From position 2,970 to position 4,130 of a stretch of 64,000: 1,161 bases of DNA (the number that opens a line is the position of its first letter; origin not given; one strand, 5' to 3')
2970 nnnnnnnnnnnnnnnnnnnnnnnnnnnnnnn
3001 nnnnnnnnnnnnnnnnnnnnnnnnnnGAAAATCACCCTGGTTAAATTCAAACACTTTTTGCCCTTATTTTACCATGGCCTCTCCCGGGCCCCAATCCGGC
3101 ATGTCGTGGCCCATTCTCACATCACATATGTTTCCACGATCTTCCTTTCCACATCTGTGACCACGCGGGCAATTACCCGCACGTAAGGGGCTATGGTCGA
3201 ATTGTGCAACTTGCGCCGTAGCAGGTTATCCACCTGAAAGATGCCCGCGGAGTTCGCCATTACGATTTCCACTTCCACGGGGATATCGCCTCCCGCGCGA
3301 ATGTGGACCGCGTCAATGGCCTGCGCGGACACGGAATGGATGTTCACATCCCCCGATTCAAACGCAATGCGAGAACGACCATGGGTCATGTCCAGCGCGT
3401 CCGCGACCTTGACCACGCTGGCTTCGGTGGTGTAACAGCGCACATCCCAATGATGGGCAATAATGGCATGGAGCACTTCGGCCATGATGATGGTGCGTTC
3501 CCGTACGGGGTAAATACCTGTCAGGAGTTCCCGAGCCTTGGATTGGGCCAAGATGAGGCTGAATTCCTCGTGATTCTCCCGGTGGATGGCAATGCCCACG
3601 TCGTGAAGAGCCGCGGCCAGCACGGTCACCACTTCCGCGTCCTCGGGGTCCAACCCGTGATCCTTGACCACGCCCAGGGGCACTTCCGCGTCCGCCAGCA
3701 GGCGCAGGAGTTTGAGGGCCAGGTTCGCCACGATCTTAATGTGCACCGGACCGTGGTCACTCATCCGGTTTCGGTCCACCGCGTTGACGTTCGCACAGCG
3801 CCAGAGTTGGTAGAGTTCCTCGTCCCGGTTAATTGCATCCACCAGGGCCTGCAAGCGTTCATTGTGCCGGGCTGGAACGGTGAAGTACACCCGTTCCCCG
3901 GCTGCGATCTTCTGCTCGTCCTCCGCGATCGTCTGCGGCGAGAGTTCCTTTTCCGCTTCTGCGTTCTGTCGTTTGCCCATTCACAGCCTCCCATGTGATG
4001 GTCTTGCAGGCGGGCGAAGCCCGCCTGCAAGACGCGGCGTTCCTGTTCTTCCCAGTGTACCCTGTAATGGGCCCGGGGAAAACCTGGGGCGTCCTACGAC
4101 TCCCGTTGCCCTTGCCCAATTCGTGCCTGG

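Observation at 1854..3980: HD-phosphohydrolase plus single-polypeptide DarT-macrodomain fusion: candidate undescribed DNA ADP-ribosylation module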

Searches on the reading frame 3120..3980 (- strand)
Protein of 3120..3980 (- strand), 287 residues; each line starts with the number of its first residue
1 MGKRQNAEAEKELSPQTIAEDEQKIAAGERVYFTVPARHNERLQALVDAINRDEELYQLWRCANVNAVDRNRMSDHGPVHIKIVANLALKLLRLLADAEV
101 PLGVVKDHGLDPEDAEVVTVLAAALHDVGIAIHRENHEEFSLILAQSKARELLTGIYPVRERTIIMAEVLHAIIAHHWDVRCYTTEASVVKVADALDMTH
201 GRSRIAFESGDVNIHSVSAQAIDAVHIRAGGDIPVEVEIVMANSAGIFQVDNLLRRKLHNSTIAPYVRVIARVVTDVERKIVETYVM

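Call 3: search_protein_families(library=pfam, proteins=[window:3120-3980:-], max_evalue=0.1)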
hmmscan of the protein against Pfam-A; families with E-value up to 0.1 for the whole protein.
window:3120-3980:- (287 aa): 1 family
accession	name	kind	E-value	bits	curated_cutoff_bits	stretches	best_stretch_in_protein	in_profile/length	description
PF01966.28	HD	-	8.6e-07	29.7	22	1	80-198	4-115/116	HD domain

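Call 4: search_protein_families(library=padloc, proteins=[window:3120-3980:-], max_evalue=0.1)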
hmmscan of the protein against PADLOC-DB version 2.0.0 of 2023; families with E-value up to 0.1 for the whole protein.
window:3120-3980:- (287 aa): 1 family
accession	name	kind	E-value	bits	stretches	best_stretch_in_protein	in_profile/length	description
PDLC01254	Cas3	-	0.00017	19.9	1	80-184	12-95/164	CAS-I; effector_G3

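Call 5: search_protein_families(library=ncbifam, proteins=[window:3120-3980:-], max_evalue=0.1)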
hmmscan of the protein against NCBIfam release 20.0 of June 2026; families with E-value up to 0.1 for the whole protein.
window:3120-3980:- (287 aa): 2 families
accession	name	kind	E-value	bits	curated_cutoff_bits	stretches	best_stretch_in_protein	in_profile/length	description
TIGR03319.1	RNase_Y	equivalog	0.0011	17.6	454.35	1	122-198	358-422/514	ribonuclease Y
TIGR02578.2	cas_TM1811_Csm1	equivalog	0.03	13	170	1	120-208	5-85/753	type III-A CRISPR-associated protein Cas10/Csm1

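Call 30: find_homologous_proteins(query=window:3120-3980:-, max_evalue=0.00001)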
Query window:3120-3980:- (287 aa): 4815 proteins with E <= 0.00001 among 8000 candidates; the best 120 are listed.
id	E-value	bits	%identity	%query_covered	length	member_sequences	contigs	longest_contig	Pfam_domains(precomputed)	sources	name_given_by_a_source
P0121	3.0e-180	615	100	100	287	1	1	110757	PF01966.29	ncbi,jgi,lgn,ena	-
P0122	3.5e-170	582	95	100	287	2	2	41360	PF01966.29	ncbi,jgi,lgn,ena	-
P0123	1.7e-154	531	87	100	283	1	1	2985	PF01966.29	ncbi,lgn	-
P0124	1.5e-149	515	86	97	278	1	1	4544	PF01966.29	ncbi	-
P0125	1.8e-149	514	86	97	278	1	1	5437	PF01966.29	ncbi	-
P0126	6.7e-149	512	86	97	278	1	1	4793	PF01966.29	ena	-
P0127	7.9e-149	512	86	97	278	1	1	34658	PF01966.29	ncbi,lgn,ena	-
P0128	4.3e-148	510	85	97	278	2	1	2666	PF01966.29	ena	-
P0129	5.9e-147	506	84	97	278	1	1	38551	PF01966.29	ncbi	-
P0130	6.9e-147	506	85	97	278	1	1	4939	PF01966.29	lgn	-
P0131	1.5e-146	505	84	97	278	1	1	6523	PF01966.29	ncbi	-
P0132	3.5e-146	504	85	97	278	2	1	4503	PF01966.29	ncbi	-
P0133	3.9e-145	500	84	97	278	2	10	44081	PF01966.29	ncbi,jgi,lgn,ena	-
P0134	3.6e-143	494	82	97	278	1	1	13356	PF01966.29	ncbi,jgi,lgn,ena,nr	ncbi:MAG: HD domain-containing protein [Chloroflexi bacterium]|nr:HD domain-containing protein [Chlo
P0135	4.3e-143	493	84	95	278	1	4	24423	PF01966.29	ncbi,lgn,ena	-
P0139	5.5e-137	473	79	96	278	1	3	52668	PF01966.29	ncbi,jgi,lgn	-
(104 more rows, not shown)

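Call 31: find_encoding_contigs(protein=P0122, flank=6000, max_places=2)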
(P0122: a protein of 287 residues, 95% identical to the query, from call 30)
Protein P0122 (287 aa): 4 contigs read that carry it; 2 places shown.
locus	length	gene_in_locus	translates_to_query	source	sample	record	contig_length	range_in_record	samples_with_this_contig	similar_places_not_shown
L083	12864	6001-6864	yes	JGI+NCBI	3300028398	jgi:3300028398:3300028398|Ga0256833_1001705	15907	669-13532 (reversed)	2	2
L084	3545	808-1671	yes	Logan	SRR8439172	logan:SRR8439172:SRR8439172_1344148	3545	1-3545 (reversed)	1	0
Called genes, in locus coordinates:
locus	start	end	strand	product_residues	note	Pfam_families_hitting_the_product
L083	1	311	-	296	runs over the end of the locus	PF00491:Arginase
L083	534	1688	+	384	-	PF00285:Citrate_synt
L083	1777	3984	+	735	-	PF00483:NTP_transferase, PF12804:NTP_transf_3, PF02878:PGM_PMM_I, PF02879:PGM_PMM_II, PF02880:PGM_PMM_III, PF00408:PGM_PMM_IV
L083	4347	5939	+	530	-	PF00501:AMP-binding, PF13193:AMP-binding_C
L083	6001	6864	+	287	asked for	PF01966:HD (weak)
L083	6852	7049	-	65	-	-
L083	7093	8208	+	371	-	PF05222:AlaDh_PNT_N, PF03446:NAD_binding_2 (faint), PF03807:F420_oxidored (faint), PF01262:AlaDh_PNT_C, PF02254:TrkA_N (faint), PF02737:3HCDH_N (weak)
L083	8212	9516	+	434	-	PF01144:CoA_trans (faint), PF02550:AcetylCoA_hydro, PF13336:AcetylCoA_hyd_C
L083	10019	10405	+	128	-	PF00085:Thioredoxin, PF13098:Thioredoxin_2 (weak)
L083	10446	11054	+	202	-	PF00857:Isochorismatase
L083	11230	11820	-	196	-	PF09350:DJC28_CD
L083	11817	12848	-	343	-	PF00850:Hist_deacetyl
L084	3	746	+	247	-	?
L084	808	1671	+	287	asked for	PF01966:HD (weak)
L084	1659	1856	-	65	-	-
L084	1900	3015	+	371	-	PF05222:AlaDh_PNT_N, PF03446:NAD_binding_2 (faint), PF03807:F420_oxidored (faint), PF01262:AlaDh_PNT_C, PF02254:TrkA_N (faint), PF02737:3HCDH_N (weak)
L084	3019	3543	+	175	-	?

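Call 32: find_encoding_contigs(protein=P0127, flank=6000, max_places=2)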
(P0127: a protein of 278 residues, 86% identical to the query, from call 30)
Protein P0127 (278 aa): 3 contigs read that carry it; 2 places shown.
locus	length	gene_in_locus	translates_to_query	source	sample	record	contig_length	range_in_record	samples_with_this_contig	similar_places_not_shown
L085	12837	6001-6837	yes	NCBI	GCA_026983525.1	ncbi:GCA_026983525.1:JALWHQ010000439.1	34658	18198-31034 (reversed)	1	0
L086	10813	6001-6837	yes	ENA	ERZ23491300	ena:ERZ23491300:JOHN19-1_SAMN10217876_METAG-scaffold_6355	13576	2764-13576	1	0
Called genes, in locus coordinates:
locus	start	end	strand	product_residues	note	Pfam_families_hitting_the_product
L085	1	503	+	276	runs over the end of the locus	-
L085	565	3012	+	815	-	PF13802:Gal_mutarotas_2, PF01055:Glyco_hydro_31_2nd, PF21365:Glyco_hydro_31_3rd, PF17137:DUF5110 (weak)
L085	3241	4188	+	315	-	-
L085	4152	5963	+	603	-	PF00150:Cellulase (weak)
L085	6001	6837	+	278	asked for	PF01966:HD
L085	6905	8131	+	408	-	PF02441:Flavoprotein, PF04127:DFP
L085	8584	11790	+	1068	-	PF25873:WHD_MalT, PF07719:TPR_2 (faint), PF13424:TPR_12 (weak), PF13646:HEAT_2 (weak), PF00486:Trans_reg_C (weak), PF03704:BTAD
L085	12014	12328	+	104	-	-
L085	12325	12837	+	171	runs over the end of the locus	-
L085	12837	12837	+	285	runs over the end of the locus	PF17210:SdrD_B, PF22904:NOMO1-like_2nd (weak), PF13620:CarboxypepD_reg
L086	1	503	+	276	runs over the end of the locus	-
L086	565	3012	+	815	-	PF13802:Gal_mutarotas_2, PF01055:Glyco_hydro_31_2nd, PF21365:Glyco_hydro_31_3rd, PF17137:DUF5110 (weak)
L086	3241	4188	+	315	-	-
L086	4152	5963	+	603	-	PF00150:Cellulase (weak)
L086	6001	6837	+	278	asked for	PF01966:HD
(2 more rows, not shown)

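Call 33: find_encoding_contigs(protein=P0133, flank=6000, max_places=2)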
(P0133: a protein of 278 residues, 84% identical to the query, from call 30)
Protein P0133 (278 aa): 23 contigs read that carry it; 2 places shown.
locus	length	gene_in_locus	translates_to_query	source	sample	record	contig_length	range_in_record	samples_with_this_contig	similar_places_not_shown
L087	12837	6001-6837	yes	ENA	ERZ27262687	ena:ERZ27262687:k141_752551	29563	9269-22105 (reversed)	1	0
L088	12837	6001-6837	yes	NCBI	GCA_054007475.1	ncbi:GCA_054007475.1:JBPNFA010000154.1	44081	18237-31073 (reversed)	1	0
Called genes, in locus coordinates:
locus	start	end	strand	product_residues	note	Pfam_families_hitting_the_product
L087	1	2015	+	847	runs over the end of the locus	PF00270:DEAD, PF00271:Helicase_C, PF01844:HNH, PF09369:MZB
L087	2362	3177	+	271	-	PF01026:TatD_DNase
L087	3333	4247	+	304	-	PF00348:polyprenyl_synt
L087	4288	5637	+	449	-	PF13091:PLDc_2, PF00614:PLDc (faint), PF11495:TrmB_EBD_N (weak), PF13091:PLDc_2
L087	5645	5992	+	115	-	-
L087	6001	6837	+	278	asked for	PF01966:HD (weak)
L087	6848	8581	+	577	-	PF14716:HHH_8, PF00633:HHH (faint), PF14520:HHH_5, PF14792:DNA_pol_B_palm (faint), PF14791:DNA_pol_B_thumb, PF02811:PHP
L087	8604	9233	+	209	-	PF01810:LysE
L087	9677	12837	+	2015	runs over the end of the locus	PF13205:Big_5, PF13205:Big_5 (weak), PF11974:bMG3 (weak), PF01835:MG2, PF17962:bMG6 (weak), PF07703:A2M_BRD, PF00207:A2M, PF17973:bMG10, +3 more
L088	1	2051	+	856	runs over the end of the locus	PF00270:DEAD, PF00271:Helicase_C, PF01844:HNH, PF09369:MZB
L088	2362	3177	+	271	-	PF01026:TatD_DNase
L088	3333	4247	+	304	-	PF00348:polyprenyl_synt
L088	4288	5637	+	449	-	PF11495:TrmB_EBD_N (faint), PF13091:PLDc_2, PF00614:PLDc (faint), PF13091:PLDc_2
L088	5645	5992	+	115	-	-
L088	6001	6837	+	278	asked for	PF01966:HD (weak)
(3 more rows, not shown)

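Call 34: find_encoding_contigs(protein=P0139, flank=6000, max_places=2)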
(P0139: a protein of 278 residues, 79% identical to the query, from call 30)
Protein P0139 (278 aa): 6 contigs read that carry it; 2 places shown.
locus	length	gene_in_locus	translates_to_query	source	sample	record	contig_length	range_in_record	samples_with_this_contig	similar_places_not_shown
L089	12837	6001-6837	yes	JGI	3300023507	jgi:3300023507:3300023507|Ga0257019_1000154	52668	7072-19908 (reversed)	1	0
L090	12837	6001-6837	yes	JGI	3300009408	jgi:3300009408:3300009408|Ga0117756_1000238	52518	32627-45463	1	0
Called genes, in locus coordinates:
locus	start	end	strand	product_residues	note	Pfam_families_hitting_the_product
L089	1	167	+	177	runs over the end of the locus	PF04093:MreD (weak)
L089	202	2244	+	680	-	PF03717:PBP_dimer, PF00905:Transpeptidase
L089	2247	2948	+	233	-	PF05209:MinC_N, PF03775:MinC_C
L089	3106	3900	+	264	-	PF00142:Fer4_NifH (weak), PF01656:CbiA, PF02374:ArsA_ATPase (weak), PF06564:CBP_BcsQ, PF09140:MipZ, PF10609:ParA, PF13614:AAA_31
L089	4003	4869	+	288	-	PF02645:DegV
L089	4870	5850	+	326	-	PF02504:FA_synthesis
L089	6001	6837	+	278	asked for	PF01966:HD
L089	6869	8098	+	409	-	PF02441:Flavoprotein, PF04127:DFP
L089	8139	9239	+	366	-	PF05222:AlaDh_PNT_N, PF01262:AlaDh_PNT_C, PF01488:Shikimate_DH (weak), PF02737:3HCDH_N (weak)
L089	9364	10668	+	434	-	PF01144:CoA_trans (faint), PF02550:AcetylCoA_hydro, PF13336:AcetylCoA_hyd_C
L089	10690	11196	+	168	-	PF01584:CheW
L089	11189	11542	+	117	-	-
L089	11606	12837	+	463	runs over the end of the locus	PF00015:MCPsignal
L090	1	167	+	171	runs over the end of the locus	PF04093:MreD (weak)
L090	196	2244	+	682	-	PF03717:PBP_dimer, PF00905:Transpeptidase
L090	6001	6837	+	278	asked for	PF01966:HD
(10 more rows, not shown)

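Call 76: search_solved_structures(query=window:3120-3980:-, max_evalue=0.01)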
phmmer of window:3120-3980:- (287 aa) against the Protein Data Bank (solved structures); distinct sequences matched with E-value up to 0.01: 0.
